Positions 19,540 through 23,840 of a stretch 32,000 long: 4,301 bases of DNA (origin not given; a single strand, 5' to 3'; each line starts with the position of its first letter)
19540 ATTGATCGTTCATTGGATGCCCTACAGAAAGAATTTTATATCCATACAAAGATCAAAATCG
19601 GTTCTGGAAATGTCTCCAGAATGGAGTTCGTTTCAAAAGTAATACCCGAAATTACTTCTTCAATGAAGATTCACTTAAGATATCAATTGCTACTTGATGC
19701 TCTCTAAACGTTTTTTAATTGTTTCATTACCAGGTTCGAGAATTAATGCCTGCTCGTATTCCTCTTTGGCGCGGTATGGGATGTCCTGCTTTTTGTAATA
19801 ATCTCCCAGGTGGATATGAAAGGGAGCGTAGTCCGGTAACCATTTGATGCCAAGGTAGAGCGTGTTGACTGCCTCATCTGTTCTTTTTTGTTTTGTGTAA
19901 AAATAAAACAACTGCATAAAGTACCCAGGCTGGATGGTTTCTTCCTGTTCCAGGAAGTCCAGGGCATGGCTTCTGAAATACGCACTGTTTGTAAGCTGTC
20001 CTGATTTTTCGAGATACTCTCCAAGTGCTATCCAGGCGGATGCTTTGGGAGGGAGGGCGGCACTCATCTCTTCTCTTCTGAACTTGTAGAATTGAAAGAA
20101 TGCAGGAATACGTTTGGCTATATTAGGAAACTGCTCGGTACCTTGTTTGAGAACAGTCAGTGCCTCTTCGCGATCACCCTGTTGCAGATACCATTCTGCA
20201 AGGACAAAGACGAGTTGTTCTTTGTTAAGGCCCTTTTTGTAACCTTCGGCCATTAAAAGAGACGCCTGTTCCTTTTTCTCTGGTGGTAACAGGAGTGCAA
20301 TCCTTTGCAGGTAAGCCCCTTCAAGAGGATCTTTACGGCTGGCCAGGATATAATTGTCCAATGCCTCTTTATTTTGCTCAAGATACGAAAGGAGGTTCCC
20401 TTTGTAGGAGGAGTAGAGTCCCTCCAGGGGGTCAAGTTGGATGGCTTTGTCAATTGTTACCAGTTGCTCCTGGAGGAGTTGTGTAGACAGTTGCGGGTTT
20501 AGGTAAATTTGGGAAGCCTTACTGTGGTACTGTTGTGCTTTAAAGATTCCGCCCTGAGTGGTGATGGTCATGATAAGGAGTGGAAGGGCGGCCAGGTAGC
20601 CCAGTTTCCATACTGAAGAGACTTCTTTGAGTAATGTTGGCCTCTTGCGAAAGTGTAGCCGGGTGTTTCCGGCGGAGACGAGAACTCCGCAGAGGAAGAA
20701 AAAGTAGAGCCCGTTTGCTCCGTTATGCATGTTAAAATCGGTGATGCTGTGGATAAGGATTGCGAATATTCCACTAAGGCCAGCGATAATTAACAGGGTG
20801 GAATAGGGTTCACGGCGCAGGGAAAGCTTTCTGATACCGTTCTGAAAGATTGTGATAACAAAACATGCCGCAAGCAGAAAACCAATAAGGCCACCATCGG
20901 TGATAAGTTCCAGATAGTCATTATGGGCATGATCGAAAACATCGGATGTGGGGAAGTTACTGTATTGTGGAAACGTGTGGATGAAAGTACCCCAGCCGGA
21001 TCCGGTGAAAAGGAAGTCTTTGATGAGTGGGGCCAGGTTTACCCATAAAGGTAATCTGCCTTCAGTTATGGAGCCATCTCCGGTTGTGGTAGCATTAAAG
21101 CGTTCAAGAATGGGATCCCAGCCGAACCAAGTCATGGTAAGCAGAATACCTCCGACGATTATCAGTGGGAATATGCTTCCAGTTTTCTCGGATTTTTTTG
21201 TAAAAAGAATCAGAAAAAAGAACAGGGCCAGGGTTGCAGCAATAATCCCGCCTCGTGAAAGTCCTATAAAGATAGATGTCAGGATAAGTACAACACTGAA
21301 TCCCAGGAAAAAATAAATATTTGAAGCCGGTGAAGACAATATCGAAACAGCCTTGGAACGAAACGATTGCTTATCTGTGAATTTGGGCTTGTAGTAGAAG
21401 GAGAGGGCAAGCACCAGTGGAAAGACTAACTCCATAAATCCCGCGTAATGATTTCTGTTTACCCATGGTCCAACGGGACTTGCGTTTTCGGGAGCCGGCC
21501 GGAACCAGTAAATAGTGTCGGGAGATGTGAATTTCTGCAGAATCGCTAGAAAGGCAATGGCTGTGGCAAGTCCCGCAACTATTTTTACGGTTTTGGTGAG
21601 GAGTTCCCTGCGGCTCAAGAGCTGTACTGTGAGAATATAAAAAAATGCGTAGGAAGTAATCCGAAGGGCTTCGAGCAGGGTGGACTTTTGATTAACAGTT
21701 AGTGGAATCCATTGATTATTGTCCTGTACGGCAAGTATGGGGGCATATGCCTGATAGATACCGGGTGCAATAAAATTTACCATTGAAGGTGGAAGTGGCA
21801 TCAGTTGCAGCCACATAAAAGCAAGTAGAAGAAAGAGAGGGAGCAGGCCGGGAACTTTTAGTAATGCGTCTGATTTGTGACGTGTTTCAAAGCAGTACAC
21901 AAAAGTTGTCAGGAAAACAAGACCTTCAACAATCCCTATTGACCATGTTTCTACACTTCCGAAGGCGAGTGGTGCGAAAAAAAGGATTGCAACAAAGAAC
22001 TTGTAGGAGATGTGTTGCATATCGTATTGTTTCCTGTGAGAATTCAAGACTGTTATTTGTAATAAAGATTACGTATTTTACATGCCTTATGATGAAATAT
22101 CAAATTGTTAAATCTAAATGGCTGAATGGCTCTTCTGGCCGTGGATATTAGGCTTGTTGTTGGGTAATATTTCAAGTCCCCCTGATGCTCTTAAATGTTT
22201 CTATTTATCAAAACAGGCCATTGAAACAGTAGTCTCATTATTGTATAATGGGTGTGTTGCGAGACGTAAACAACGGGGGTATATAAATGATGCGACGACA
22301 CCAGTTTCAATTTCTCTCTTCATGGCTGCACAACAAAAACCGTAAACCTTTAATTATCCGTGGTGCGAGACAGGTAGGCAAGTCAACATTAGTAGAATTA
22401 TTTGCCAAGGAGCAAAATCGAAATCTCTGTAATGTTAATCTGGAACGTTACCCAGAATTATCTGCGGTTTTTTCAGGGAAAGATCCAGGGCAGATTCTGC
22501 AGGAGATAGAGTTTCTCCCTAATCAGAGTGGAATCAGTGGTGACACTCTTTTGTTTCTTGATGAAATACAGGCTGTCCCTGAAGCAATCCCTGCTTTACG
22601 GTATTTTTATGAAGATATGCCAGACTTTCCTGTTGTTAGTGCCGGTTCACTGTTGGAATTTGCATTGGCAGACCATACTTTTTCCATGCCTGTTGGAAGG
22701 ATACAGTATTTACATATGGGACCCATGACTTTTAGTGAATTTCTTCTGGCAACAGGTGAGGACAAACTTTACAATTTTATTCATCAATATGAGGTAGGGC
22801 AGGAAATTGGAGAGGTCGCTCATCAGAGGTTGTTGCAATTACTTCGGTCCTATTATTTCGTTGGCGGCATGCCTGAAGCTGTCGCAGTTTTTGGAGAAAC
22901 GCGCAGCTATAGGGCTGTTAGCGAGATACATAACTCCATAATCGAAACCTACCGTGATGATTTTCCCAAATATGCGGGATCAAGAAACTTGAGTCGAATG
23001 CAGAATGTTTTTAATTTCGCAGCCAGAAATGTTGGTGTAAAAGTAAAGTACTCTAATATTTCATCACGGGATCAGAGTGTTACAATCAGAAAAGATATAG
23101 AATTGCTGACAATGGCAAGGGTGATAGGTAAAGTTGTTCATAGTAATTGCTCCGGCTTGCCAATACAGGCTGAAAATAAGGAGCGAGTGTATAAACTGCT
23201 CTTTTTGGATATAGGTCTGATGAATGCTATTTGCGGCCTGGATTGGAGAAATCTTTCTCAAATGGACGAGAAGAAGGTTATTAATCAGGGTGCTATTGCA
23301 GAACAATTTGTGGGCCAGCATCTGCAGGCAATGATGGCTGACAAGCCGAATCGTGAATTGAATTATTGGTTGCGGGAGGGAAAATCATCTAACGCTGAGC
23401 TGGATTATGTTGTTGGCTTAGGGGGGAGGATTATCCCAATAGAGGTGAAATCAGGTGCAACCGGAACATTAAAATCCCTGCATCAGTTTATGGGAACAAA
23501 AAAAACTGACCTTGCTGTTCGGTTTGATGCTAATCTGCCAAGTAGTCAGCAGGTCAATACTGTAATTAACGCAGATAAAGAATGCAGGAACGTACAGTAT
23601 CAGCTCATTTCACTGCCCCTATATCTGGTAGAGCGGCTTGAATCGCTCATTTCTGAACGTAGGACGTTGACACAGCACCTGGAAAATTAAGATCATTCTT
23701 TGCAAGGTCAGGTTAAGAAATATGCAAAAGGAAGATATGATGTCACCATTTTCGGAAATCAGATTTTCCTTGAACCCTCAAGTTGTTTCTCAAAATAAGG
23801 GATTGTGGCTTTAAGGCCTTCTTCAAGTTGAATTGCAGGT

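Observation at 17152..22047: Tandem duplicated Wzy_C(O-antigen ligase)-TPR fusion genes of identical length, giving three Wzy_C proteins in one locus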

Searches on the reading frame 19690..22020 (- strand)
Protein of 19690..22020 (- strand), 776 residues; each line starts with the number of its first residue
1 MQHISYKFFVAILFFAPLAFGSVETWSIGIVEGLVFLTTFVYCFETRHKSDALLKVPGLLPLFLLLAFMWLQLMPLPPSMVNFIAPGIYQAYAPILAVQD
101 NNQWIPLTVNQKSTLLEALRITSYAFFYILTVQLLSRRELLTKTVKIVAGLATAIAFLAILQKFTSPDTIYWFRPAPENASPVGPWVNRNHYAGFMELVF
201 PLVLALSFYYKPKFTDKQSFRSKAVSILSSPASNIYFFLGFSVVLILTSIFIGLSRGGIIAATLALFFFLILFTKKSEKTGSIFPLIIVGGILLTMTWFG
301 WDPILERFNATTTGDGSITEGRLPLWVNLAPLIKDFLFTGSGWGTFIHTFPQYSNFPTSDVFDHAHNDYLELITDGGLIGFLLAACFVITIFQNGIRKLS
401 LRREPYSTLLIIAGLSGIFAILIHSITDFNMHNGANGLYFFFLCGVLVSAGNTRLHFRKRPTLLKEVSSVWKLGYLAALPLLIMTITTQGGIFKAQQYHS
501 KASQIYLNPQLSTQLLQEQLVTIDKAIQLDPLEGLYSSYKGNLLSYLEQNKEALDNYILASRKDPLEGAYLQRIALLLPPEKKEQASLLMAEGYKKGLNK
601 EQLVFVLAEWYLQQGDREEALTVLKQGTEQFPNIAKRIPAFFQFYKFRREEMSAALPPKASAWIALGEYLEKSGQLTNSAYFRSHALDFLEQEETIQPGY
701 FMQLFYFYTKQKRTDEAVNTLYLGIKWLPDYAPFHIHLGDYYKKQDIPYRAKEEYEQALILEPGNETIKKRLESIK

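Call 8: search_protein_families(library=pfam, proteins=[window:19690-22020:-], max_evalue=0.01)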
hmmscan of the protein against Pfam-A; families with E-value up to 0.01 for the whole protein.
window:19690-22020:- (776 aa): 9 families
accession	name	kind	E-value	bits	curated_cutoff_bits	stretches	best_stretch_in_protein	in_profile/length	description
PF04932.20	Wzy_C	-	3.5e-21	76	31.7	1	242-384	2-148/149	O-Antigen ligase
PF07719.23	TPR_2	-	1.7e-08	34.4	27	0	734-765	3-34/34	Tetratricopeptide repeat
PF13428.12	TPR_14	-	3.3e-07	30.8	23.5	1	604-633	4-33/44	Tetratricopeptide repeat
PF14559.12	TPR_19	-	2.3e-05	25.1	25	0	603-633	27-57/68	Tetratricopeptide repeat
PF13181.12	TPR_8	-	0.0014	19.1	25.7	0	606-632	6-32/34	Tetratricopeptide repeat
PF13176.12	TPR_7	-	0.0022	18.4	27.9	0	606-626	4-24/36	Tetratricopeptide repeat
PF13174.12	TPR_6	-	0.0067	17.4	26.3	0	607-633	6-32/33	Tetratricopeptide repeat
PF00515.34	TPR_1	-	0.0069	16.6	27.8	0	734-765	3-34/34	Tetratricopeptide repeat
PF13429.12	TPR_15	-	0.0081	16.1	26.2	0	698-771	110-185/280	Tetratricopeptide repeat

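Call 10: search_protein_families(library=ncbifam, proteins=[window:19690-22020:-], max_evalue=0.001)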
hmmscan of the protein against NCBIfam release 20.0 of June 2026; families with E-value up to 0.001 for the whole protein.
window:19690-22020:- (776 aa): 5 families
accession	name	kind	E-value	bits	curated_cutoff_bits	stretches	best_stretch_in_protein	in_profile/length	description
TIGR00947.1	2A73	equivalog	8.1e-12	44.9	366.4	1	113-447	91-419/425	IctB family putative bicarbonate transporter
TIGR03097.1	PEP_O_lig_1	hypoth_equivalog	4.3e-09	35.7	188.1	1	234-394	190-348/408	putative O-glycosylation ligase, exosortase A system-associated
TIGR02917.1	PEP_TPR_lipo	equivalog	7.9e-07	27.3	312.2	0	708-765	441-498/899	XrtA/PEP-CTERM system TPR-repeat protein PrsT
TIGR02521.1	type_IV_pilW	equivalog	2.7e-06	27.1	154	0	702-768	35-101/234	type IV pilus biogenesis/stability protein PilW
TIGR04477.1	sorted_by_XrtN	equivalog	0.00032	19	250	1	199-339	102-244/822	XrtN system VIT domain-containing protein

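Call 44: predict_structure(alignment_id=A4)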
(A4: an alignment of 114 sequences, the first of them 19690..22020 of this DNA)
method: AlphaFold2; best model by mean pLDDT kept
length: 776 residues; sequences in the alignment: 114
mean_pLDDT: 87.6   pTM: 0.83
mean pLDDT of the five models: 87.6, 86.7, 85.6, 84.3, 83.9
residues with pLDDT >= 90: 464; 70-90: 245; 50-70: 62; < 50: 5
segments of 3 or more residues with pLDDT < 50: 280-282
pLDDT, mean of each block of 10 residues (from residue 1): 83 82 73 94 86 90 97 94 94 88 88 95 96 92 95 92 81 72 78 91 92 71 73 83 89 80 89 75 53 58 72 62 84 94 91 76 82 94 97 94 91 96 79 81 96 80 86 89 94 94 88 93 96 96 94 95 93 93 92 83 91 92 88 84 91 91 92 93 94 91 96 94 94 95 92 94 90 87
secondary structure, 60 per line:
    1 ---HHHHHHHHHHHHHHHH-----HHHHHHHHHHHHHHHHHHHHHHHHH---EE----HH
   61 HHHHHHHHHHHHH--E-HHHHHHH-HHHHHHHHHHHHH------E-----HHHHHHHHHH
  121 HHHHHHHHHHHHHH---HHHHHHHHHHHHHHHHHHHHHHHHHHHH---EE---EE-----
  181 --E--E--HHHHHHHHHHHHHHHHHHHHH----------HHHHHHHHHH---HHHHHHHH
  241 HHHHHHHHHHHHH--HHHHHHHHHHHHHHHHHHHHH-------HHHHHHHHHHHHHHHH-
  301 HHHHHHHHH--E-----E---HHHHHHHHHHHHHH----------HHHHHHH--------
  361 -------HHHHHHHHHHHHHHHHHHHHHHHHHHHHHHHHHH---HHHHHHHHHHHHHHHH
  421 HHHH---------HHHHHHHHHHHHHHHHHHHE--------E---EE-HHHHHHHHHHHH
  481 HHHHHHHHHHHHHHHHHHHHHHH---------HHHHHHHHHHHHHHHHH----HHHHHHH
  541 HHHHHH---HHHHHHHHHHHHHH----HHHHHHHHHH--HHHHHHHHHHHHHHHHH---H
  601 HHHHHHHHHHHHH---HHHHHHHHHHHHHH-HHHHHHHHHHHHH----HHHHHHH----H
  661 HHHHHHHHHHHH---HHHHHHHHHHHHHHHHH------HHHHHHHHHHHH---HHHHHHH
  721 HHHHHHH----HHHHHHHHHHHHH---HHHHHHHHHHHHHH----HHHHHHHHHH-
elements in order (helices of 4 or more, strands of 3 or more residues): H4-19 H25-49 H59-73 H78-84 H86-98 H111-134 H138-165 H189-209 H220-229 H233-253 H256-276 H284-299 H301-309 H322-335 H346-352 H368-401 H405-424 H434-452 H469-503 H513-529 H534-546 H550-563 H568-577 H580-596 H600-613 H617-630 H632-644 H649-655 H660-672 H676-692 H699-710 H714-727 H732-744 H748-761 H766-775

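Call 48: fold_search(model_id=the predicted structure, library=pdb)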
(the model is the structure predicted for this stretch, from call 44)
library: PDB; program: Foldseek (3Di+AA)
matches with E <= 10: 1418; with E <= 0.001: 206
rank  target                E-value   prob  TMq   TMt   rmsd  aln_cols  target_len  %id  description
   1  9qhc_B                8.0e-09  1.00  0.16  0.41  13.2       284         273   20  Crystal structure of 8-repeat CTPR protein with eliminated coordination sites (released 2025-10-22)
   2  8chy                  8.0e-09  1.00  0.17  0.42  12.9       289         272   20  Crystal structure of an 8-repeat consensus TPR superhelix with Zinc. (released 2024-02-21)
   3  9qhb                  1.4e-08  1.00  0.18  0.43  13.2       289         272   20  Crystal structure of 16-repeat CTPR protein with eliminated coordination sites (released 2025-10-22)
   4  6eou                  3.1e-08  1.00  0.18  0.34  14.2       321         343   15  O-GlcNAc transferase TPR domain with the intellectual disability associated mutation L254F (released 2018-05-09)
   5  9qhc_A                5.1e-08  1.00  0.16  0.40  13.1       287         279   20  Crystal structure of 8-repeat CTPR protein with eliminated coordination sites (released 2025-10-22)
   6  1w3b_A                5.1e-08  1.00  0.17  0.30  15.4       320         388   15  The superhelical TPR domain of O-linked GlcNAc transferase reveals structural similarities to importin alpha. (released 2004-09-09)
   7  1w3b_B                9.7e-08  1.00  0.17  0.32  17.2       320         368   16  The superhelical TPR domain of O-linked GlcNAc transferase reveals structural similarities to importin alpha. (released 2004-09-09)
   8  8dtf_A                2.7e-07  1.00  0.16  0.16  15.2       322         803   16  Cryo-EM structure of the full length Arabidopsis SPY with complete TPRs (released 2023-03-08)
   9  7y4i_B                3.2e-07  1.00  0.16  0.15  15.3       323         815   16  Crystal structure of SPINDLY in complex with GDP (released 2022-12-07)
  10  8a3t_F                3.8e-07  1.00  0.18  0.25  26.0       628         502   13  S. cerevisiae APC/C-Cdh1 complex (released 2022-08-31)
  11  7yea_A                4.1e-07  1.00  0.18  0.15  14.8       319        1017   15  Human O-GlcNAc transferase Dimer (released 2023-07-12)
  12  7ntf_B                5.0e-07  1.00  0.17  0.16  16.1       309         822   14  Cryo-EM structure of unliganded O-GlcNAc transferase (released 2021-11-17)
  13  7y4i_A                5.7e-07  1.00  0.16  0.15  14.7       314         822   16  Crystal structure of SPINDLY in complex with GDP (released 2022-12-07)
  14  5dse_C                5.9e-07  1.00  0.20  0.22  31.7       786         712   12  Crystal Structure of the TTC7B/Hyccin Complex (released 2015-12-02)
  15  8dtg_A                6.4e-07  1.00  0.16  0.16  17.8       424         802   15  Cryo-EM structure of Arabidopsis SPY alternative conformation 1 (released 2023-03-08)
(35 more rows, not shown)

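Call 78: search_protein_representatives(protein=window:19690-22020:-)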
Query: 776 residues. Proteins with E-value up to 0.001 (for the whole library): 20131; up to 1e-10: 8483; up to 1e-30: 885. The best 150 are listed.
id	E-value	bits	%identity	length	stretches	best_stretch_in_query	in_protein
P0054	1.8e-285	965.6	56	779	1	1-774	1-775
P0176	3.7e-207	706.6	44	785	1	2-775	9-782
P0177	7.4e-201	685.8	43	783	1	1-773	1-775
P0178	1.0e-198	678.8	44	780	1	8-772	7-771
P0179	1.2e-198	678.5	42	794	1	5-776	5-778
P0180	1.8e-198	677.9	43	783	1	7-774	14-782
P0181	1.1e-188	645.6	41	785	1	1-775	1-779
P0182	2.3e-183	628.0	41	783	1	1-775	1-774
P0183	8.7e-183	626.1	43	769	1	6-774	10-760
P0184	3.1e-182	624.3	40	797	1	3-773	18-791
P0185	5.4e-180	616.8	38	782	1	4-775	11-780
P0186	8.2e-179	612.9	40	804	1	4-774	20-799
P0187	9.1e-177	606.2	39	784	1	4-773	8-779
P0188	2.4e-176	604.8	38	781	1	2-773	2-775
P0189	8.6e-171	586.4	38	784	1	3-775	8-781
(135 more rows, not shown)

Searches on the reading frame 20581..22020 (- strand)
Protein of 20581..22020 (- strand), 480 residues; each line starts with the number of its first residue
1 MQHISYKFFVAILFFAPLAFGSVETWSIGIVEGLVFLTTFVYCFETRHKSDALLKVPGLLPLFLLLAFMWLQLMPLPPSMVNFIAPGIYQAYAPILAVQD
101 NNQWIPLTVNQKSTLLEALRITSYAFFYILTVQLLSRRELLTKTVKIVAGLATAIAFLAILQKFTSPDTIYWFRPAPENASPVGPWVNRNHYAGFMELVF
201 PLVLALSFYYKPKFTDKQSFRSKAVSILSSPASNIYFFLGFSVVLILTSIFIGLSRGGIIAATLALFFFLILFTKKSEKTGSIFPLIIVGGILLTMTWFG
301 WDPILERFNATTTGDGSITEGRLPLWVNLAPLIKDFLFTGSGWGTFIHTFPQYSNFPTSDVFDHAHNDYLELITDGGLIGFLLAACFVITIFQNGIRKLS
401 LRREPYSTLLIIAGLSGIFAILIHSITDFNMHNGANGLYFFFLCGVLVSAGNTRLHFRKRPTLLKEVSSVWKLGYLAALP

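Call 30: search_solved_structures(query=A3, max_evalue=10, show_alignments=4)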
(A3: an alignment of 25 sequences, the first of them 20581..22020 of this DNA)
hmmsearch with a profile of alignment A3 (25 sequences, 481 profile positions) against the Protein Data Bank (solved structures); distinct sequences matched with E-value up to 10: 4.
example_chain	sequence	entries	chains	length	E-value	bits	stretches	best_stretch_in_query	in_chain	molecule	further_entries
7tpg_B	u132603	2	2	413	2.7e-13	52.9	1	245-453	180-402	Putative cell surface polysaccharide polymerase/ligase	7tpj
7aoi_XP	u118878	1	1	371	1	11.4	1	303-366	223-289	Pseudouridylate synthase, putative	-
6yxx_EC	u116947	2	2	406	1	11.4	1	303-366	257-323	Pseudouridylate synthase, putative | mt-LAF3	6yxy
7xpc_A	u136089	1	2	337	1.2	11.2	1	52-100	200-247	D-glycerate-3-kinase (GLYK)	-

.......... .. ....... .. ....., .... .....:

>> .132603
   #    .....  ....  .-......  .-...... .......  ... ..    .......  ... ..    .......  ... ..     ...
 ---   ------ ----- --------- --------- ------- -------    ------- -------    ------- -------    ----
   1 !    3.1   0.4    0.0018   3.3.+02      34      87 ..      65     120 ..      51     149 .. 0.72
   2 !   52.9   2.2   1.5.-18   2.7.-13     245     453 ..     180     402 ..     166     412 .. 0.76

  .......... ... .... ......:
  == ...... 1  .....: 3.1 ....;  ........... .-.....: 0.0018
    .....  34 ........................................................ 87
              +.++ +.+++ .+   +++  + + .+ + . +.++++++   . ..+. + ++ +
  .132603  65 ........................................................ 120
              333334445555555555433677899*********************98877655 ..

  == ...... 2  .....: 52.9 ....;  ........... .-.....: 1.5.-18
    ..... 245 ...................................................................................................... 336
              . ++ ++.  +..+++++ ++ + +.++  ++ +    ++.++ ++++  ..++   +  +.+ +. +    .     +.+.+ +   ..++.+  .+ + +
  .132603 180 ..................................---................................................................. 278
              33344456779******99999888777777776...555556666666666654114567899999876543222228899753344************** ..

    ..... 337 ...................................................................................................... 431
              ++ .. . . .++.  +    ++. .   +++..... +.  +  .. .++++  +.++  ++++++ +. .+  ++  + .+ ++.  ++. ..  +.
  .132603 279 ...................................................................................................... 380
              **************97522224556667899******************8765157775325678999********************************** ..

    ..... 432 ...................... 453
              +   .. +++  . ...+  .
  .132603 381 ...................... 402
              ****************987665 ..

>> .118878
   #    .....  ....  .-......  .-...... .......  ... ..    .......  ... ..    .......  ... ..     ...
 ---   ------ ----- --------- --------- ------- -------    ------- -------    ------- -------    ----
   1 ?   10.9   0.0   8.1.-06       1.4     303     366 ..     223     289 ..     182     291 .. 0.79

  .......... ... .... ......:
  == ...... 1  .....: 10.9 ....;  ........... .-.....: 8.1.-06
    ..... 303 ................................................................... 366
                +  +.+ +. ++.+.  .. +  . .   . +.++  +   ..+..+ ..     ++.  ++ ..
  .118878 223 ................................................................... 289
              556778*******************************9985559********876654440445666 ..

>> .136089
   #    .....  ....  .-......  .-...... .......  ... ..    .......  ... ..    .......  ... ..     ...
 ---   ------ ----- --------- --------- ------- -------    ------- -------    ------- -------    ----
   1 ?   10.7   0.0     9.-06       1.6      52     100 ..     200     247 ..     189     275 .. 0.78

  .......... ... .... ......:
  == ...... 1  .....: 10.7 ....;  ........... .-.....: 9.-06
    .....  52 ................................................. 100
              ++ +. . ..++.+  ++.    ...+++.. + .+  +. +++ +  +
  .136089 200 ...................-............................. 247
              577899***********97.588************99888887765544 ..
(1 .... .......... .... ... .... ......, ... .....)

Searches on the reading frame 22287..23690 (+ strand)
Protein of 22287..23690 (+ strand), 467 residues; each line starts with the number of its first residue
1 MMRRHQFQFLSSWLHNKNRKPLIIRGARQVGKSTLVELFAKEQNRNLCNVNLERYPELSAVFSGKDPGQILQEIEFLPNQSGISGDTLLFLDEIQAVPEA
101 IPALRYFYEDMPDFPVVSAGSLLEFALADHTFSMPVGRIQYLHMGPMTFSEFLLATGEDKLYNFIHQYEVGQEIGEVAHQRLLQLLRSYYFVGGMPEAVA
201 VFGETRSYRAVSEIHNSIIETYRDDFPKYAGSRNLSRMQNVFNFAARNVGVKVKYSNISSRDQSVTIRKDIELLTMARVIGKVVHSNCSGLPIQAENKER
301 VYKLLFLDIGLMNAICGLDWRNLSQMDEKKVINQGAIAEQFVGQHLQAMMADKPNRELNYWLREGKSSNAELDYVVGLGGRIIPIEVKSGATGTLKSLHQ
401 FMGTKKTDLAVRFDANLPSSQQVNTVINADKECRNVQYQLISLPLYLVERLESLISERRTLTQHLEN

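Call 8: search_protein_families(library=pfam, proteins=[window:22287-23690:+], max_evalue=0.01)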
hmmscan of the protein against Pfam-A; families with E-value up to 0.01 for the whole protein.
window:22287-23690:+ (467 aa): 4 families
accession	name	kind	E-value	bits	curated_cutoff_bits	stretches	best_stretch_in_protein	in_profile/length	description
PF13635.12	DUF4143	-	6.1e-27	94.8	28.1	1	224-390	2-160/160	Domain of unknown function (DUF4143)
PF13173.12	AAA_14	-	8e-25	87.8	27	1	18-153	1-129/129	AAA domain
PF00004.35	AAA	-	0.001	20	21.2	1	24-97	3-69/131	ATPase family associated with various cellular activities (AAA)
PF13191.12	AAA_16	-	0.0038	18.2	32.6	0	2-103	4-111/167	AAA ATPase domain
